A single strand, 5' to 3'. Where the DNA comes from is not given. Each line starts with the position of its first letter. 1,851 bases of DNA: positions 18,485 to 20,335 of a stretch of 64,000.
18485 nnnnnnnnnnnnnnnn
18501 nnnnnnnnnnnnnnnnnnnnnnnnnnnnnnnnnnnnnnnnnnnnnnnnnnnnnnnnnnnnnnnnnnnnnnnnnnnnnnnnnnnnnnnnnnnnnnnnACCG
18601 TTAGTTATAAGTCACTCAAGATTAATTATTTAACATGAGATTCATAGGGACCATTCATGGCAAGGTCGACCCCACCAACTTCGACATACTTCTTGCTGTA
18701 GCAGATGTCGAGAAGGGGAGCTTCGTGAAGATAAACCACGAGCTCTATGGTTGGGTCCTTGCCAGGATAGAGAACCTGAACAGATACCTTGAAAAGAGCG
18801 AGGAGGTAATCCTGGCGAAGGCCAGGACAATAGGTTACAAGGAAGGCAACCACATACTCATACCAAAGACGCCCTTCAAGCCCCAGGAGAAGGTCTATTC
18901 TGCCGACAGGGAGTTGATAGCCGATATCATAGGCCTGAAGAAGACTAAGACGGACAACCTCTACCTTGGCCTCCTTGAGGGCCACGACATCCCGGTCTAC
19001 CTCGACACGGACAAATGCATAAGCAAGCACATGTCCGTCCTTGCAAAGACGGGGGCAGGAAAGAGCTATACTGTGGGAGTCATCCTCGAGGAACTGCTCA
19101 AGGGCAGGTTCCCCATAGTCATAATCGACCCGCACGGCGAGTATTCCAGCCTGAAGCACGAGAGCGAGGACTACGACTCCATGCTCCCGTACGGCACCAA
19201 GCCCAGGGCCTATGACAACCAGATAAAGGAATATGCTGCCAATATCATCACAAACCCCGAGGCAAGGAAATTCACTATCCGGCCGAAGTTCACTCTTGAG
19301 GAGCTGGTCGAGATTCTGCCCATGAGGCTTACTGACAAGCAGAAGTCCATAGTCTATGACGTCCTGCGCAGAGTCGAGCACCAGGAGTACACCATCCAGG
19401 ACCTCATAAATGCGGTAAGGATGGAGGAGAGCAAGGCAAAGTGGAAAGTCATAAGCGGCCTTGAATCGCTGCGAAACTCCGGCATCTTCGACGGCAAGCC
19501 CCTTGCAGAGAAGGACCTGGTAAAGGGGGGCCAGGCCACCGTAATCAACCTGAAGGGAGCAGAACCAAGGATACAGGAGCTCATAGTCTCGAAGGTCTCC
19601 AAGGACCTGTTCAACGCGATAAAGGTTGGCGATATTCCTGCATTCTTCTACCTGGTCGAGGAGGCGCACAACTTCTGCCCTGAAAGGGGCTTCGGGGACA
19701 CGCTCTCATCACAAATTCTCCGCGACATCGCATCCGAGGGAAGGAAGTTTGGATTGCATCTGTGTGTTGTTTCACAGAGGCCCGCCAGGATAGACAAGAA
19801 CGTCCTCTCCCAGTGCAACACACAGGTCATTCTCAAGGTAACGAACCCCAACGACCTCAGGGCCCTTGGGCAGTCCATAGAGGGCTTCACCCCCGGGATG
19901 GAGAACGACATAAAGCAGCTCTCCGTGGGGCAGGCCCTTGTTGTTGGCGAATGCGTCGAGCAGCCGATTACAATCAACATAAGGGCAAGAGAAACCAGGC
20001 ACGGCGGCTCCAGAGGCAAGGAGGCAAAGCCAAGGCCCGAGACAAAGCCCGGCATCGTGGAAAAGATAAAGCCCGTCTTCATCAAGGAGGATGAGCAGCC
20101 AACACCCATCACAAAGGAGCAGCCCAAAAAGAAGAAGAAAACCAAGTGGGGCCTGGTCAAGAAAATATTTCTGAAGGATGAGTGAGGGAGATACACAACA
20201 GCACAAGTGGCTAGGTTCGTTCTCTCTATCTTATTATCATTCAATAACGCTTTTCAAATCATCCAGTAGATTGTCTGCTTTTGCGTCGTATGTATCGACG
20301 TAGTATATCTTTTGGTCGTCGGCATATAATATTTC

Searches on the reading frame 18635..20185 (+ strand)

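Call 19: search_protein_families(library=pfam, proteins=[window:18635-20185:+], max_evalue=0.00001)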
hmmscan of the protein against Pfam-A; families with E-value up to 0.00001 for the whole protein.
window:18635-20185:+ (516 aa): 1 family
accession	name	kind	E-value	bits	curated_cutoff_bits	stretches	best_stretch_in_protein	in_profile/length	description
PF01935.23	DUF87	-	1.8e-38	133.3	23.2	1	110-324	2-219/220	Helicase HerA, central domain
